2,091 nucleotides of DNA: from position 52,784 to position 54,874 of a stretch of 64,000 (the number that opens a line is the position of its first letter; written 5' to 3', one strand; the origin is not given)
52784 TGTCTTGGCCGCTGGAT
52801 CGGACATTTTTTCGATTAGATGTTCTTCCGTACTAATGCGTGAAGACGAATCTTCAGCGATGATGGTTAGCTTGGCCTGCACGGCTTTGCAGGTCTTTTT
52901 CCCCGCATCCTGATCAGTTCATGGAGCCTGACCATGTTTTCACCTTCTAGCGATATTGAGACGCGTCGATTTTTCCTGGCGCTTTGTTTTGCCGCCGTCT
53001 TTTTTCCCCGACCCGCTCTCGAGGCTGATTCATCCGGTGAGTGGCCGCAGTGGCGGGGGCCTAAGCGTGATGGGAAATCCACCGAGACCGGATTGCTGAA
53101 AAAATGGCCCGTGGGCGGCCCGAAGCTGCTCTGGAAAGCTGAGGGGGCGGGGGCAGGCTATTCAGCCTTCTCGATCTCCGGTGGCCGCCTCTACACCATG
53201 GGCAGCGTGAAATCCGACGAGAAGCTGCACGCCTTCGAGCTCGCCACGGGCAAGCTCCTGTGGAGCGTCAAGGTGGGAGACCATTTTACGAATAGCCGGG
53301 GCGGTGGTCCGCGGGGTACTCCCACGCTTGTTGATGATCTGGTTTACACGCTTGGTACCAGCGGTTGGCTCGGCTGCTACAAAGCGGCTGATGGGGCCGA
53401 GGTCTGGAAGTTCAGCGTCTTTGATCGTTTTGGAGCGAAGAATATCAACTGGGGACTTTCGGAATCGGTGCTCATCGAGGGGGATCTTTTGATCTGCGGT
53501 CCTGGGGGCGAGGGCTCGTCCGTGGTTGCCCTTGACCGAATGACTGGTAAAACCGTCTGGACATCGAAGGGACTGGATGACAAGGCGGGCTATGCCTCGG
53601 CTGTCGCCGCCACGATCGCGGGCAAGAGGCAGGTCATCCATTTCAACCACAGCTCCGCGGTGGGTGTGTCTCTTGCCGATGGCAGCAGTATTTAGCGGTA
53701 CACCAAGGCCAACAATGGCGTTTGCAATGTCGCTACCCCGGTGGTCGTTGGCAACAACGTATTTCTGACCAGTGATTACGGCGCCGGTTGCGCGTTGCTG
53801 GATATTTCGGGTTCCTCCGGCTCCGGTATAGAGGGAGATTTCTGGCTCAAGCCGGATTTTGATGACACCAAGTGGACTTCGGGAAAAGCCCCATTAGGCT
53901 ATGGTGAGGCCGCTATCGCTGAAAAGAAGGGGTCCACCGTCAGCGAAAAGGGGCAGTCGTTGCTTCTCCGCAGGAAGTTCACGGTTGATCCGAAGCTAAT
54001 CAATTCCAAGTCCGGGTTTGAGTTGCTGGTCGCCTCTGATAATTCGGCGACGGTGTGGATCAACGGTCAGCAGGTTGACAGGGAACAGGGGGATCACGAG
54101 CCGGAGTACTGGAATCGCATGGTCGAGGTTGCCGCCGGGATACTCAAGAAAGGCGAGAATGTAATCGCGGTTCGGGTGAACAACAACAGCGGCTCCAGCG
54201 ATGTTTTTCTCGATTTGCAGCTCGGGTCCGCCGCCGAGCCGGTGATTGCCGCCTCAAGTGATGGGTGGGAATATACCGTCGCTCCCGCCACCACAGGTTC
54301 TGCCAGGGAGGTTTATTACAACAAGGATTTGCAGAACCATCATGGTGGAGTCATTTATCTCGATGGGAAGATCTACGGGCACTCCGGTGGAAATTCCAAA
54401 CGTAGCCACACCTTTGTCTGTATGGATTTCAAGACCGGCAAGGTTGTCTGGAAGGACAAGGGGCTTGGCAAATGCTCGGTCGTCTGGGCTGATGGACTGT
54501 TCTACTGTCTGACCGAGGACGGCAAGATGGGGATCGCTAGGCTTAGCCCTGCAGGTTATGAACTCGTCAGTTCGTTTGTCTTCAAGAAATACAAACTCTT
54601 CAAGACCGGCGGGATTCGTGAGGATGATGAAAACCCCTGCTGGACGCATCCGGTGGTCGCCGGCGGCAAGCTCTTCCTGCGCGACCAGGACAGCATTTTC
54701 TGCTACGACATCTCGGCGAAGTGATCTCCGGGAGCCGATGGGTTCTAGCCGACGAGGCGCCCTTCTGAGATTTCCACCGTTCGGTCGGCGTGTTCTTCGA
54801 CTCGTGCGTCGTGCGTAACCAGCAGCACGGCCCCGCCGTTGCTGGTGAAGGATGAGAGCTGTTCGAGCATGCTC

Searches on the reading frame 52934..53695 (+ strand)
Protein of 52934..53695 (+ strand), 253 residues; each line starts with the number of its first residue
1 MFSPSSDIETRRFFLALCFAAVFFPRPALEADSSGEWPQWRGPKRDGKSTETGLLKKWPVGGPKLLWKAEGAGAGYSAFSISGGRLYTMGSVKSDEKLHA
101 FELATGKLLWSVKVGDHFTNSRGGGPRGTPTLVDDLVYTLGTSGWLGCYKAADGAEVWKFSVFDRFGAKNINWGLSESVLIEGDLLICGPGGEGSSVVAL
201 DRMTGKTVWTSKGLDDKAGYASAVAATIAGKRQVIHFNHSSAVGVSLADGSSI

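Call 7: search_protein_families(library=pfam, proteins=[window:52934-53695:+], max_evalue=0.001)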
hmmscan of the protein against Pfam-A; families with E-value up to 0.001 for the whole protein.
window:52934-53695:+ (253 aa): 2 families
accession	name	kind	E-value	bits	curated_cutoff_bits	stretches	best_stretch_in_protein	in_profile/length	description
PF13360.13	PQQ_2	-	1.7e-21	77.4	27.6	1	95-251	2-139/233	Outer membrane protein assembly factor BamB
PF01011.28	PQQ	-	7.5e-08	32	26.7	0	77-114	541-576/595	Glucose/ethanol/alcohol dehydrogenase, beta-propeller domain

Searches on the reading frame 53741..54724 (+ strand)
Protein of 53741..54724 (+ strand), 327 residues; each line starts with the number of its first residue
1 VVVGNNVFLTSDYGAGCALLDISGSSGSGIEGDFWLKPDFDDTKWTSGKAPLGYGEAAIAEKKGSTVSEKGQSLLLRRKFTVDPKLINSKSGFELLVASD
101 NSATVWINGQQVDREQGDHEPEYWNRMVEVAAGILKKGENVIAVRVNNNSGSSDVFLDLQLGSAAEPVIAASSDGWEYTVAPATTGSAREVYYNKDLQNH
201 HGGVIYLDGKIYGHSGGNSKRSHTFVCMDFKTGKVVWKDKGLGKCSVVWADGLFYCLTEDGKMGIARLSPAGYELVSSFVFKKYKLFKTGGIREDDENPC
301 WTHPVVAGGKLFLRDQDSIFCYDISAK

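Call 7: search_protein_families(library=pfam, proteins=[window:53741-54724:+], max_evalue=0.001)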
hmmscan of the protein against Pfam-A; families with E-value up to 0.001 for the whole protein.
window:53741-54724:+ (327 aa): 2 families
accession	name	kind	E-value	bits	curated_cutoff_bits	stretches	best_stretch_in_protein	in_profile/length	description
PF13364.12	BetaGal_ABD2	-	1.6e-05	26.1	23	1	35-149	7-109/112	Beta-galactosidase second all-beta domain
PF02837.24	Glyco_hydro_2_N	-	0.00033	21.1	28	1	75-152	68-139/169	Glycosyl hydrolases family 2, sugar binding domain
